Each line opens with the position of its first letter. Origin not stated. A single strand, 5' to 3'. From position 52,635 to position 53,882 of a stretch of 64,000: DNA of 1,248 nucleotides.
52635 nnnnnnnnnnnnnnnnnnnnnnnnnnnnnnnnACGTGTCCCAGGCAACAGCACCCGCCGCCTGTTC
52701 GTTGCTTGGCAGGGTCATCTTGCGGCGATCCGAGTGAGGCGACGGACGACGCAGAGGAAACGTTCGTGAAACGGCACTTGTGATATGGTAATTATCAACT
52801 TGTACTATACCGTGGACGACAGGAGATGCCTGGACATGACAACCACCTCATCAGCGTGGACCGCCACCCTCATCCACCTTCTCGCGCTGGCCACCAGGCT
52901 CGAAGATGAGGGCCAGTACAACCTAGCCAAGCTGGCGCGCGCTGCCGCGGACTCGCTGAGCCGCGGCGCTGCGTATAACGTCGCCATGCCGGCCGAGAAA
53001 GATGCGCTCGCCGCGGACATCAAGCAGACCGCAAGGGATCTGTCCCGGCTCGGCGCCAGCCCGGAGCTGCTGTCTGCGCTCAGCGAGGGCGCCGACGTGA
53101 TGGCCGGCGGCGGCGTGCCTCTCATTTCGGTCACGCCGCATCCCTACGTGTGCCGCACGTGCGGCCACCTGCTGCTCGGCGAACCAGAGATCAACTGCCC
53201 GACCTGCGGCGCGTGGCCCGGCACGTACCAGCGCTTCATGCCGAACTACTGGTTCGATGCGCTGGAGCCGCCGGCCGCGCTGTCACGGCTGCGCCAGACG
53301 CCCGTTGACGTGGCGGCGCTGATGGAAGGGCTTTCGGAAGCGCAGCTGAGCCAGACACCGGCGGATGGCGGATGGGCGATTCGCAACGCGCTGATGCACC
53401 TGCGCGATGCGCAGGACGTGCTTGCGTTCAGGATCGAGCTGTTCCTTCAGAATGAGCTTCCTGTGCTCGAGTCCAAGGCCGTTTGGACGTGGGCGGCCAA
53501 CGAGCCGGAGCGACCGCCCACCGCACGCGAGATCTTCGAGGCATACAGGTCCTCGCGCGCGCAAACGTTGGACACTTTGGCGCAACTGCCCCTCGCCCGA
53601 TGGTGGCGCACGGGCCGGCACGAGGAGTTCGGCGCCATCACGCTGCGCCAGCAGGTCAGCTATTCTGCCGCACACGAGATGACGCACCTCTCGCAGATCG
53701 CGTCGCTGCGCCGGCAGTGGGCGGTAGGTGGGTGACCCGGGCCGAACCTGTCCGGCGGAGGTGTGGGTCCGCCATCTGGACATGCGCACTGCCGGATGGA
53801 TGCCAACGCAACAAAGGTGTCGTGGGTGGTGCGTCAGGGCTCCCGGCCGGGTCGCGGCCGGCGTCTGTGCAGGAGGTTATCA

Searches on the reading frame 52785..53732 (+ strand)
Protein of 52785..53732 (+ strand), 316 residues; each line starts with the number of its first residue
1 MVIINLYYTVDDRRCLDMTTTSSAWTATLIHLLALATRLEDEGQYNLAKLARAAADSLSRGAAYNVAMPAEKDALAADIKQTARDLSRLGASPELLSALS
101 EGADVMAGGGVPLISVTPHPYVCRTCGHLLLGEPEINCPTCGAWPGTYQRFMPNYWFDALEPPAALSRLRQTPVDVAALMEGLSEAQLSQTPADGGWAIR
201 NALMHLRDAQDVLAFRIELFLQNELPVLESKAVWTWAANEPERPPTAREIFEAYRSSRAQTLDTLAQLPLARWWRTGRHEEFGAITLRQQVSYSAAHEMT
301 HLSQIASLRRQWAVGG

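Call 20: search_protein_families(library=pfam, proteins=[window:52785-53732:+], max_evalue=0.001)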
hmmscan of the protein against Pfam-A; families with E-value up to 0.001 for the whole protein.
window:52785-53732:+ (316 aa): 4 families
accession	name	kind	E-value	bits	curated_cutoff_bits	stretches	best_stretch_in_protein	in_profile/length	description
PF12867.12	DinB_2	-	3.3e-19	70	24.8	1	169-305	2-128/128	DinB superfamily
PF05163.17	DinB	-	1.1e-06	29.1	23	1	179-311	22-144/165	DinB family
PF04978.18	MST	-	1.7e-06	29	27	1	169-311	6-146/149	Mycothiol-S-transferase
PF11716.13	MDMPI_N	-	0.00028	22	24.2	1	174-277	6-112/140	Mycothiol maleylpyruvate isomerase N-terminal domain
